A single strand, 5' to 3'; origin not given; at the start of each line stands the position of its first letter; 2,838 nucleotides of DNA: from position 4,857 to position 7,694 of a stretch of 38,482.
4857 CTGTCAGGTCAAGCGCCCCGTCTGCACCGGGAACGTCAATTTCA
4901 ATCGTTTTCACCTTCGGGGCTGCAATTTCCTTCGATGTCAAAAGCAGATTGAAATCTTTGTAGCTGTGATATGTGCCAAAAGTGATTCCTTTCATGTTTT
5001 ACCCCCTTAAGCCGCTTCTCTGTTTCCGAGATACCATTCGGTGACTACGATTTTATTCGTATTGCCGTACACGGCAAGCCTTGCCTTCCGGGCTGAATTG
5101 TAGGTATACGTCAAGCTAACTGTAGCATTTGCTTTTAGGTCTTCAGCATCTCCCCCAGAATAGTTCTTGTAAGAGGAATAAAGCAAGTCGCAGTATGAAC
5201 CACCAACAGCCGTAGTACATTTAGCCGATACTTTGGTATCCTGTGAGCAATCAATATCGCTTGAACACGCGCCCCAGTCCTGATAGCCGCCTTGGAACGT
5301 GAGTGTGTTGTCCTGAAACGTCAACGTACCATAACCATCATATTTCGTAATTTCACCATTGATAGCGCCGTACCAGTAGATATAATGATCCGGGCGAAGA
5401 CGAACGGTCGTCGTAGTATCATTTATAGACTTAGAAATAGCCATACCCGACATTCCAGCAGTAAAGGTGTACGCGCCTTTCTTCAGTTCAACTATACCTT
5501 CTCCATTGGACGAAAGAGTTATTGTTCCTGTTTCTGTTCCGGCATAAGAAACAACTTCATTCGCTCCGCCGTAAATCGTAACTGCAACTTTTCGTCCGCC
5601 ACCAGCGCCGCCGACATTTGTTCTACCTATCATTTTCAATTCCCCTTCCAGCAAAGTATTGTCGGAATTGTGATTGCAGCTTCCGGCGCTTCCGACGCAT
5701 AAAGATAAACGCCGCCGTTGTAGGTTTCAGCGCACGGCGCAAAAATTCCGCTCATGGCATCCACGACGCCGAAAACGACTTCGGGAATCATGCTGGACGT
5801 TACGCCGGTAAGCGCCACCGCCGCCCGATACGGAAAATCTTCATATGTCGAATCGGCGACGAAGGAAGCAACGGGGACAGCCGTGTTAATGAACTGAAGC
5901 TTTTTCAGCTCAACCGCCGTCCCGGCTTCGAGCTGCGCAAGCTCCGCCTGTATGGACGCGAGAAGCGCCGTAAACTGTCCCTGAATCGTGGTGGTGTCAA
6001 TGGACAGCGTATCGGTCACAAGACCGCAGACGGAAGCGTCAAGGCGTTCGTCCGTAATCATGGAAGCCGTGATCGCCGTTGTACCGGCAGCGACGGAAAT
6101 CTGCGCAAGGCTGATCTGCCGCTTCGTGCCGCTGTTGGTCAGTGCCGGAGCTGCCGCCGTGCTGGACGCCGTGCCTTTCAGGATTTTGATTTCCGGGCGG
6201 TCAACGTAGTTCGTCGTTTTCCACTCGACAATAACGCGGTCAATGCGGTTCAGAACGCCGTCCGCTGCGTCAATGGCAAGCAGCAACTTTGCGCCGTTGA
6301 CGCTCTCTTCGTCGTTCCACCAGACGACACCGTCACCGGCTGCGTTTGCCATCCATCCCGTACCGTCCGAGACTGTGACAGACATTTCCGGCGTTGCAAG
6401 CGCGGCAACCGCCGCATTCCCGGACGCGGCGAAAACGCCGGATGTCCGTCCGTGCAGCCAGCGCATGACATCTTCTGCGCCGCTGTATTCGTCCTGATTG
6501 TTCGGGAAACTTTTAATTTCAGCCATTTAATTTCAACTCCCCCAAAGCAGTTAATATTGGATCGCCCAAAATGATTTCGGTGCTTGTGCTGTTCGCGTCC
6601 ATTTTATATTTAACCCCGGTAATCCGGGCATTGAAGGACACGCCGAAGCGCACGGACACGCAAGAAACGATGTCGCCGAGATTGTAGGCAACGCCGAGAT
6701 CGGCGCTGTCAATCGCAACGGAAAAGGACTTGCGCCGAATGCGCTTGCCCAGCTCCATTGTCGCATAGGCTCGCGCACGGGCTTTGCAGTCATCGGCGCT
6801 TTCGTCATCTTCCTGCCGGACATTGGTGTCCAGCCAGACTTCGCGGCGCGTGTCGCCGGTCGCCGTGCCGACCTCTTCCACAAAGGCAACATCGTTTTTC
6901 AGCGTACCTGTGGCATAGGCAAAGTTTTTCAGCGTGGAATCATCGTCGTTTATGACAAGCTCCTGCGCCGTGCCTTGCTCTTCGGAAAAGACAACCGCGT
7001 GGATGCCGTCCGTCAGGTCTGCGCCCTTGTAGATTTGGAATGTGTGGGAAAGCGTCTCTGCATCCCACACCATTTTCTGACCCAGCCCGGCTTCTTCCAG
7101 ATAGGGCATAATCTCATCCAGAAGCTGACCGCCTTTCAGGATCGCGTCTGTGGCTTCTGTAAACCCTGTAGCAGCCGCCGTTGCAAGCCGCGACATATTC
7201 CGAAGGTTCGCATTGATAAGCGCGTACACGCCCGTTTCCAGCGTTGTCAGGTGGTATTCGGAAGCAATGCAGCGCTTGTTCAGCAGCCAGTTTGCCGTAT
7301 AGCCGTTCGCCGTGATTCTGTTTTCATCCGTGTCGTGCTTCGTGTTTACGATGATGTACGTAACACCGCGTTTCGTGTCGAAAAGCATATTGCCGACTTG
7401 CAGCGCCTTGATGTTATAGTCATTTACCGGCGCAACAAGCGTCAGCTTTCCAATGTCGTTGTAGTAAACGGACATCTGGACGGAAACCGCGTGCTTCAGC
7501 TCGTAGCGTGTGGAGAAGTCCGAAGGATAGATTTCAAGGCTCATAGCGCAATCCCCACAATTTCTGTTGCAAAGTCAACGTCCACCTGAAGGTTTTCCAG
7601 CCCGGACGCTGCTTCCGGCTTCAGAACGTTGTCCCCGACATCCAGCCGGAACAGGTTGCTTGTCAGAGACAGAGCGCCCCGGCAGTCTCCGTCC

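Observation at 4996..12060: Two tape-measure genes and two Dit/Tal pairs: the arrangement looks like one tail-tip module nested in another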

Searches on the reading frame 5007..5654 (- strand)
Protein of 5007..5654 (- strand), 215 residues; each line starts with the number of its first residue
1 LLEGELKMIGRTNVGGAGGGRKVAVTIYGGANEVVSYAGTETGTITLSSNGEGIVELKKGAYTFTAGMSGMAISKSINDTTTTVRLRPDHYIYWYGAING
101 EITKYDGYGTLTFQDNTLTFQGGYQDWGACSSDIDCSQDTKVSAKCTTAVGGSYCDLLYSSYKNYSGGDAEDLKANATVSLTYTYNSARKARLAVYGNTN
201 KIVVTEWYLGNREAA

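Call 4: search_protein_families(library=pfam, proteins=[window:5007-5654:-], max_evalue=0.01)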
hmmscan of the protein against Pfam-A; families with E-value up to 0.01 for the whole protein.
window:5007-5654:- (215 aa): 0 families

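Call 5: search_protein_families(library=phrogs, proteins=[window:5007-5654:-], max_evalue=0.001)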
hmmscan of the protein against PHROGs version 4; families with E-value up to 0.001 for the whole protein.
window:5007-5654:- (215 aa): 0 families

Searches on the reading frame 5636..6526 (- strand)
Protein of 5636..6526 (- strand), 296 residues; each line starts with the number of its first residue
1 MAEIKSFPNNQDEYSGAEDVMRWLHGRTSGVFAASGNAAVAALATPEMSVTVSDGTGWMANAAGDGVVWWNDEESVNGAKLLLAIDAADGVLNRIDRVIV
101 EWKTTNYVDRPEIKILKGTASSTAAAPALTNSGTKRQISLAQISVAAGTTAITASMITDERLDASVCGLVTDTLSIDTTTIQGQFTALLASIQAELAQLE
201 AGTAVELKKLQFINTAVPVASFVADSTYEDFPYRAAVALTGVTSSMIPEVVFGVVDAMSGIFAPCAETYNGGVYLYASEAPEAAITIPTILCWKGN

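Call 4: search_protein_families(library=pfam, proteins=[window:5636-6526:-], max_evalue=0.01)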
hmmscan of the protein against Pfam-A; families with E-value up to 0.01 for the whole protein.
window:5636-6526:- (296 aa): 0 families

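Call 5: search_protein_families(library=phrogs, proteins=[window:5636-6526:-], max_evalue=0.001)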
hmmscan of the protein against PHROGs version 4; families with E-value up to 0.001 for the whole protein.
window:5636-6526:- (296 aa): 8 families
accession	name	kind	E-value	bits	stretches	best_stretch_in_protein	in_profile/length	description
phrog_9534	-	head and packaging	2.5e-36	126.9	1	10-290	11-280/303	head protein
phrog_1220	-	head and packaging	1e-27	98.7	1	30-194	38-186/574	head protein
phrog_27282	-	unknown function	2e-27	97.2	1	28-212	32-204/445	-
phrog_35103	-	unknown function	1.9e-23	83.5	1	43-195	45-185/916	-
phrog_5339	-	head and packaging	2.7e-19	70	1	76-189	74-184/633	virion structural protein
phrog_17342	-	unknown function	1.7e-11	45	1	31-173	33-169/326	-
phrog_18805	-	unknown function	4.2e-09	36.7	1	64-201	54-193/457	-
phrog_3398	-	head and packaging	8.6e-06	26.3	1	29-184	41-191/359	virion structural protein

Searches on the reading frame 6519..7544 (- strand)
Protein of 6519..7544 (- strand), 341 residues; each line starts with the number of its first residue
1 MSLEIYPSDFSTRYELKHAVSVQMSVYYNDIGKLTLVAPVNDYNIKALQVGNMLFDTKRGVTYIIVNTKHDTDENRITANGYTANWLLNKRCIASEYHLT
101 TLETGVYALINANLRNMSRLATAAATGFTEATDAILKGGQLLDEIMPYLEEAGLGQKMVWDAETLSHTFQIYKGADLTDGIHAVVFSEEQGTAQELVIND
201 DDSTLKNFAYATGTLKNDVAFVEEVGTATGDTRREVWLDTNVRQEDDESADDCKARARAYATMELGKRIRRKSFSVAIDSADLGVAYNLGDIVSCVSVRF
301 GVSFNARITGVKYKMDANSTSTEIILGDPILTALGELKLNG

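Call 4: search_protein_families(library=pfam, proteins=[window:6519-7544:-], max_evalue=0.01)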
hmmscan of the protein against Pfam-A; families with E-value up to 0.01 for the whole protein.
window:6519-7544:- (341 aa): 2 families
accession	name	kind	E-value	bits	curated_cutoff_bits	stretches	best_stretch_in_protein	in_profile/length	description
PF14594.13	Sipho_Gp37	-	1.2e-35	123.6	26.2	1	3-328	2-370/370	Siphovirus ReqiPepy6 Gp37-like protein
PF06605.17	Prophage_tail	-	0.0044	17.2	31.3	0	279-327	183-237/250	Prophage endopeptidase tail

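Call 5: search_protein_families(library=phrogs, proteins=[window:6519-7544:-], max_evalue=0.001)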
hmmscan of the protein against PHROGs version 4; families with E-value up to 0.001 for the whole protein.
window:6519-7544:- (341 aa): 1 family
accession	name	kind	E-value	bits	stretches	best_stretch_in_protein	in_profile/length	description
phrog_538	-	tail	3.6e-42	145.9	1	1-333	29-380/684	minor tail protein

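Call 15: find_encoding_contigs(protein=window:6519-7544:-, flank=10000, max_places=10)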
Protein window:6519-7544:- (341 aa): 2 contigs read that carry it; 2 places shown.
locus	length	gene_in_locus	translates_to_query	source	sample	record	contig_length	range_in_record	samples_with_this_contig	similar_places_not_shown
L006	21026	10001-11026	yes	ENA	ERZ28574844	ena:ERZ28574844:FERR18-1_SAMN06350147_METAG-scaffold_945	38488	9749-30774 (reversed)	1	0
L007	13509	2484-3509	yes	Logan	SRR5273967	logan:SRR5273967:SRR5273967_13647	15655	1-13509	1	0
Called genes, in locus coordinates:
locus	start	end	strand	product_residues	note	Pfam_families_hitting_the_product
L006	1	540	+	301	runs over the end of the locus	PF25309:ELLD, PF00877:NLPC_P60 (faint), PF25309:ELLD (weak), PF01476:LysM, PF01471:PG_binding_1, PF09374:PG_binding_3 (faint)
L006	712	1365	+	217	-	PF06810:Phage_scaffold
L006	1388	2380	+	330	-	PF25209:Phage_capsid_4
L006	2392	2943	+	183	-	-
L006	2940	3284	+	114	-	-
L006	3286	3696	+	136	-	PF04883:HK97-gp10_like (weak)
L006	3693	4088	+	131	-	-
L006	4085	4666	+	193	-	-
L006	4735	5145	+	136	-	-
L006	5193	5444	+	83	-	-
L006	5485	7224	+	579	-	-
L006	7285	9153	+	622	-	-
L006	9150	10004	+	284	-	PF22768:SPP1_Dit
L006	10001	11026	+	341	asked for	PF14594:Sipho_Gp37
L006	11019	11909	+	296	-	-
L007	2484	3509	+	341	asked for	PF14594:Sipho_Gp37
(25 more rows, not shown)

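Call 47: search_solved_structures(query=window:6519-7544:-, max_evalue=1)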
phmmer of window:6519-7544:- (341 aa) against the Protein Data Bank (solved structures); distinct sequences matched with E-value up to 1: 0.

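Call 65: find_homologous_proteins(query=window:6519-7544:-, max_evalue=0.00001)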
Query window:6519-7544:- (341 aa): 621 proteins with E <= 0.00001 among 6556 candidates; the best 120 are listed.
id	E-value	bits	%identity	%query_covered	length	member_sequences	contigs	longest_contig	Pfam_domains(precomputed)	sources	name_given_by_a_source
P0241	2.5e-208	709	94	100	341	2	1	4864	PF14594.14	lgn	-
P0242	2.5e-207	706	93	100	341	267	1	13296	PF14594.14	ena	-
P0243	3.0e-207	705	93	100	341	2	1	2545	PF14594.14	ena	-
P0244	5.2e-207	705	93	100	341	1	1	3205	PF14594.14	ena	-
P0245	1.2e-205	700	93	100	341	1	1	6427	PF14594.14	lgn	-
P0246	8.4e-205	697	92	100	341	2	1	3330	PF14594.14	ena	-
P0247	1.1e-204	697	92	100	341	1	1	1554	PF14594.14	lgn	-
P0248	1.2e-204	697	91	100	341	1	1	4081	PF14594.14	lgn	-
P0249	1.3e-204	697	92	100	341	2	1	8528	PF14594.14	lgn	-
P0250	1.6e-204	696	92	100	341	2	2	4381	PF14594.14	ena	-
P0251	3.8e-204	695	91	100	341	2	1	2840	PF14594.14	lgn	-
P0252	8.2e-204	694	92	100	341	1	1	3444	PF14594.14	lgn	-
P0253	9.2e-204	694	92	100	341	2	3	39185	PF14594.14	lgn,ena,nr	nr:MAG TPA: hypothetical protein [Caudoviricetes sp.]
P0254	4.8e-203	692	90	100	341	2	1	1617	PF14594.14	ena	-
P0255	1.7e-201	686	90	100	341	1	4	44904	PF14594.14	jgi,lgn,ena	jgi:hypothetical protein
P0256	3.4e-201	685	90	100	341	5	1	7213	PF14594.14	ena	-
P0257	3.6e-201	685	90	100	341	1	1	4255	PF14594.14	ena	-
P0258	3.7e-201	685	90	100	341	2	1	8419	PF14594.14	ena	-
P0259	4.3e-201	685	90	100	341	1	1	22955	PF14594.14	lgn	-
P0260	4.7e-201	685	91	100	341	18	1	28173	PF14594.14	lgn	-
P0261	1.2e-198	677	89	100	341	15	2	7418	PF14594.14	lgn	-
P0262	2.8e-198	676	90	100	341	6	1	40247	PF14594.14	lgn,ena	-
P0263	1.5e-196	670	88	100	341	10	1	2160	PF14594.14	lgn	-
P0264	2.6e-192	656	86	100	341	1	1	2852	PF14594.14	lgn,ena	-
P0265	2.4e-191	653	85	100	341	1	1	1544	PF14594.14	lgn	-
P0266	1.4e-190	651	84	100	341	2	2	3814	PF14594.14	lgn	-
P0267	1.3e-188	644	85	100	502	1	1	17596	PF14594.14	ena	-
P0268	1.6e-185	634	83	100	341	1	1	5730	PF14594.14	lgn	-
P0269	3.5e-185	633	82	100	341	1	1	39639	PF14594.14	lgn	-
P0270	1.4e-182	624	82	100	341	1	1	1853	PF14594.14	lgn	-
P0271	1.9e-182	624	80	100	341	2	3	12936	PF14594.14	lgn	-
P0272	5.9e-182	622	80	100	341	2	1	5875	PF14594.14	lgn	-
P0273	1.7e-179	614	81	100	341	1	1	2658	PF14594.14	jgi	jgi:hypothetical protein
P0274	1.1e-178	611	79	100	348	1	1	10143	PF14594.14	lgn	-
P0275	5.0e-178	609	79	100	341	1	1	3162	PF14594.14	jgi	jgi:hypothetical protein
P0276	1.7e-176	604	77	100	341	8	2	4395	PF14594.14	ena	-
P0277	3.0e-176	604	78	100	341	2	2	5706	PF14594.14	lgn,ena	-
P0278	8.8e-176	602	77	100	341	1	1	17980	PF14594.14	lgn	-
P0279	1.3e-175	601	77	100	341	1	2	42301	PF14594.14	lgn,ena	-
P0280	2.7e-175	600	78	100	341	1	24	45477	PF14594.14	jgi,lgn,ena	-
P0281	1.9e-174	598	77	100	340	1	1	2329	PF14594.14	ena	-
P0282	2.1e-174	597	78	100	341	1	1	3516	PF14594.14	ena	-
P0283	2.8e-174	597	76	100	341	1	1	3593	PF14594.14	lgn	-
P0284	2.0e-173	594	77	100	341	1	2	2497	PF14594.14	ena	-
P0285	3.8e-173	593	79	100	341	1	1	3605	PF14594.14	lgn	-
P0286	6.4e-169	579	76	99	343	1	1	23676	PF14594.14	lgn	-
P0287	1.5e-168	578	75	100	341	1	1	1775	PF14594.14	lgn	-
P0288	9.4e-168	576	73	100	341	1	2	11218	PF14594.14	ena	-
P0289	1.1e-167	575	74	100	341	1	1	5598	PF14594.14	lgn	-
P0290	1.6e-167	575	74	100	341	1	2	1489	PF14594.14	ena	-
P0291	5.2e-167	573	74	100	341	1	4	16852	PF14594.14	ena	-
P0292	5.3e-167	573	74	100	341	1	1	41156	PF14594.14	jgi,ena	jgi:hypothetical protein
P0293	1.7e-166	571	90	83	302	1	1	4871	PF14594.14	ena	-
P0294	2.7e-166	571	74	100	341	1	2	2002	PF14594.14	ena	-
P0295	5.3e-166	570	73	100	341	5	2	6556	PF14594.14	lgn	-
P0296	7.4e-166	569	73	100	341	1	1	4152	PF14594.14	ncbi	-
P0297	7.9e-166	569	73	100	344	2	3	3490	PF14594.14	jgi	-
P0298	9.4e-166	569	74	100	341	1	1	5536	PF14594.14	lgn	-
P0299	1.1e-165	569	74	100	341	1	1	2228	PF14594.14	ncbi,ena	-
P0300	3.0e-165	567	73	100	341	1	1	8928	PF14594.14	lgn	-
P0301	3.2e-165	567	73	100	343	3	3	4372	PF14594.14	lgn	-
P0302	4.1e-165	567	72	100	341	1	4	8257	PF14594.14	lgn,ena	-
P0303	6.6e-165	566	73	100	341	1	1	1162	PF14594.14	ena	-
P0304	9.0e-165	566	72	100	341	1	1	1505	PF14594.14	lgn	-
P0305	1.3e-164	565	73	100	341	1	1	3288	PF14594.14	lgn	-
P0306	2.6e-164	564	73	100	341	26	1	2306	PF14594.14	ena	-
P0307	4.1e-164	564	73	100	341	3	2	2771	PF14594.14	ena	-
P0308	7.2e-164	563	73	100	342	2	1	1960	PF14594.14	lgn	-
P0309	9.5e-164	562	73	100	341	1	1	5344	PF14594.14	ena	-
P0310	9.7e-164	562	72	100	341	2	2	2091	PF14594.14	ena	-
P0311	1.3e-163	562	72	100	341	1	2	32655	PF14594.14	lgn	-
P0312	1.4e-163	562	72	100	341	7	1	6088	PF14594.14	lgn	-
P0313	1.9e-163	561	72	100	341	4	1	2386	PF14594.14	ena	-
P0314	5.0e-163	560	72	100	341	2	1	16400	PF14594.14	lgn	-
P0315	6.0e-163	560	72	100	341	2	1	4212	PF14594.14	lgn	-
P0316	7.6e-163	559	71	100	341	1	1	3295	PF14594.14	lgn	-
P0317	1.2e-162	559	73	100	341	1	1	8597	PF14594.14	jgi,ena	-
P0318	1.4e-162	559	71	100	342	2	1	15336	PF14594.14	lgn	-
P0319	2.5e-162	558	71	100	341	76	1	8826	PF14594.14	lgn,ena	-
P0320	2.5e-162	558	72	100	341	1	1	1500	PF14594.14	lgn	-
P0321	2.6e-162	558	71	100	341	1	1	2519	PF14594.14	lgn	-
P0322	2.8e-162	558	70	100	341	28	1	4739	PF14594.14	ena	-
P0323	3.2e-162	557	73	100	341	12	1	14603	PF14594.14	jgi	jgi:hypothetical protein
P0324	3.5e-162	557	72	100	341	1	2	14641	PF14594.14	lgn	-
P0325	4.3e-162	557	71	100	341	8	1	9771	PF14594.14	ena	-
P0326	4.7e-162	557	71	100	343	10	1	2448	PF14594.14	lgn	-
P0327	5.1e-162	557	70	100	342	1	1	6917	PF14594.14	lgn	-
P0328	5.3e-162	557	72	100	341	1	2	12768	PF14594.14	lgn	-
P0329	7.2e-162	556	72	100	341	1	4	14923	PF14594.14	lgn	-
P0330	8.9e-162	556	74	100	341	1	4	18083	PF14594.14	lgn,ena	-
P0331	1.5e-161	555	73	100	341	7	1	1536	PF14594.14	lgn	-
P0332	2.8e-161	554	71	100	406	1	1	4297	PF14594.14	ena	-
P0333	3.1e-161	554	71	100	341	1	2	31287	PF14594.14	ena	-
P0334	4.0e-161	554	72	100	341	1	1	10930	PF14594.14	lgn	-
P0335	8.0e-161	553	73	100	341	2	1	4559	PF14594.14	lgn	-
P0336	9.5e-161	553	72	100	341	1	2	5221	PF14594.14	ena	-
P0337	1.1e-160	552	70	100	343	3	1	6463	PF14594.14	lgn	-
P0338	1.6e-160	552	72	100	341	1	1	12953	PF14594.14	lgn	-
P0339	1.8e-160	552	71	100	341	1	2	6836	PF14594.14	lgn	-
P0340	2.3e-160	551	73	99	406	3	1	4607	PF14594.14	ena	-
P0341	3.0e-160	551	70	100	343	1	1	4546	PF14594.14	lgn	-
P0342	3.3e-160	551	70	100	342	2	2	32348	PF14594.14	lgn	-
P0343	4.3e-160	550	71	100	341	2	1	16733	PF14594.14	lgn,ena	-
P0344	1.1e-159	549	71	100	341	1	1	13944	PF14594.14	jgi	jgi:hypothetical protein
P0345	1.7e-159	548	72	100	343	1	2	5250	PF14594.14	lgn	-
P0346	1.8e-159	548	70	100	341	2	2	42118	PF14594.14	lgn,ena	-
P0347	2.4e-159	548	72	100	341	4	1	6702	PF14594.14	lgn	-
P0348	5.8e-159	547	72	100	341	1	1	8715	PF14594.14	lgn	-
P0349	6.4e-159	547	71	99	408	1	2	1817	PF14594.14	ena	-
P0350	1.1e-158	546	70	100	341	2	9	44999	PF14594.14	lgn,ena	-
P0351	1.5e-158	545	72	100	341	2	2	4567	PF14594.14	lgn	-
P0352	1.6e-158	545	69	100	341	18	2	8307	PF14594.14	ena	-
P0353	1.9e-158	545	70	100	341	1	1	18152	PF14594.14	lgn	-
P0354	2.2e-158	545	71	100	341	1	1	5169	PF14594.14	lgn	-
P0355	2.5e-158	545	70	100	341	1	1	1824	PF14594.14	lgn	-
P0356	3.3e-158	544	72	100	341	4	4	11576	PF14594.14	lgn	-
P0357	3.7e-158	544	70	100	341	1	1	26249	PF14594.14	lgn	-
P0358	7.3e-158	543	71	100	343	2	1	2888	PF14594.14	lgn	-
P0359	1.4e-157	542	69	100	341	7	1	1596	PF14594.14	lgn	-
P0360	1.9e-157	542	71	100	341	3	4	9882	PF14594.14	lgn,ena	-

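Call 76: predict_structure(alignment_id=A2)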
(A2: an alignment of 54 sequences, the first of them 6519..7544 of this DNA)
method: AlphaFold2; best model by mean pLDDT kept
length: 341 residues; sequences in the alignment: 54
mean_pLDDT: 60.8   pTM: 0.40
mean pLDDT of the five models: 60.8, 59.0, 58.2, 55.0, 53.6
residues with pLDDT >= 90: 47; 70-90: 79; 50-70: 84; < 50: 131
segments of 3 or more residues with pLDDT < 50: 1-40, 44-72, 74-83, 175-194, 200-204, 268-273, 297-302, 329-341
pLDDT, mean of each block of 10 residues (from residue 1): 35 33 26 36 47 43 47 43 54 86 93 81 89 88 82 73 68 52 35 48 61 92 84 76 91 88 61 56 55 51 54 57 58 29 27
secondary structure, 60 per line:
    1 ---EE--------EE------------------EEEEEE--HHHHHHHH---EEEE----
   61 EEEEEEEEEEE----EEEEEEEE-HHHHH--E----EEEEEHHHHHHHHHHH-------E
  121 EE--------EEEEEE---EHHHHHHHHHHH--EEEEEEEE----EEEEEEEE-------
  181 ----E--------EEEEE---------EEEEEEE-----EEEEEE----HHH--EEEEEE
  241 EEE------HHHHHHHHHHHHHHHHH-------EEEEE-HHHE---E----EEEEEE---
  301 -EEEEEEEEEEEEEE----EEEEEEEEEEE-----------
elements in order: E34-39 H42-49 E53-56 E61-71 E76-83 H85-89 E97-101 H102-112 E120-122 E131-136 H141-151 E154-161 E166-173 E194-198 E208-214 E220-225 E235-243 H250-266 E274-278 E292-297 E302-315 E320-330

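Call 78: fold_search(model_id=the predicted structure, library=pdb)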
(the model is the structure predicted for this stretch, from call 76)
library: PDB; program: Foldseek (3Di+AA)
matches with E <= 10: 366; with E <= 0.001: 45
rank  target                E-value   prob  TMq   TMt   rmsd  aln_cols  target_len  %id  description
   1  9m7n_A                1.3e-10  1.00  0.33  0.21  23.1       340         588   13  Cryo-EM structure of bacteriophage NF5 tail-associated lysin (released 2025-12-17)
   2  8v3w_H                2.0e-09  1.00  0.29  0.18  23.6       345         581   12  CryoEM Structure of Diffocin - precontracted - Baseplate - focused refinement on triplex region (released 2024-08-28)
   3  6v8i_AE               4.4e-09  1.00  0.29  0.26  23.3       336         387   14  Composite atomic model of the Staphylococcus aureus phage 80alpha baseplate (released 2020-03-04)
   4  3d37_A                4.7e-09  1.00  0.26  0.27  22.5       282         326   14  The crystal structure of the tail protein from Neisseria meningitidis MC58 (released 2008-07-08)
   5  7b5h_AJ               3.1e-08  1.00  0.26  0.17  24.1       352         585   13  Cryo-EM structure of the contractile injection system base plate from Anabaena PCC7120 (released 2022-02-23)
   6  3gs9                  3.9e-08  1.00  0.25  0.26  23.0       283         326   13  Crystal structure of prophage tail protein gp18 (NP_465809.1) from Listeria monocytogenes EGD-e at 1.70 A resolution (released 2009-04-14)
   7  8kea_A                7.6e-08  1.00  0.25  0.11  23.7       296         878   14  Cyanophage A-1(L) baseplate-initiators (released 2024-04-10)
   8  9j1k_L                9.5e-08  1.00  0.26  0.24  23.4       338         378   11  Tip region of monocin (released 2025-01-08)
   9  9h4p_BD               1.1e-07  1.00  0.26  0.11  23.9       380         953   11  Tail of full Haloferax tailed virus 1 (released 2025-08-27)
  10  7aef_q                1.3e-07  1.00  0.23  0.15  23.7       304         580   12  Cryo-EM structure of an extracellular contractile injection system in marine bacterium Algoriphagus machipongonensis,  (released 2022-02-23)
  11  1wru                  1.5e-07  1.00  0.24  0.25  22.6       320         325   12  Structure of central hub elucidated by X-ray analysis of gene product 44; baseplate component of bacteriophage Mu (released 2005-09-20)
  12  9g8s_q                2.2e-07  1.00  0.31  0.33  22.8       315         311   10  C3 reconstruction of extended phiCD508 needle (released 2025-04-09)
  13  3cdd_B                2.2e-07  1.00  0.25  0.26  23.7       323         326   11  Crystal structure of prophage MuSo2, 43 kDa tail protein from Shewanella oneidensis (released 2008-03-11)
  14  8gra_G                2.9e-07  1.00  0.28  0.17  23.1       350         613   14  Structure of Type VI secretion system cargo delivery vehicle Hcp-VgrG-PAAR (released 2023-07-12)
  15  6j0m_A                3.6e-07  1.00  0.27  0.19  23.7       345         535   10  Cryo-EM Structure of an Extracellular Contractile Injection System, PVC baseplate in extended state (reconstructed wit (released 2019-04-10)
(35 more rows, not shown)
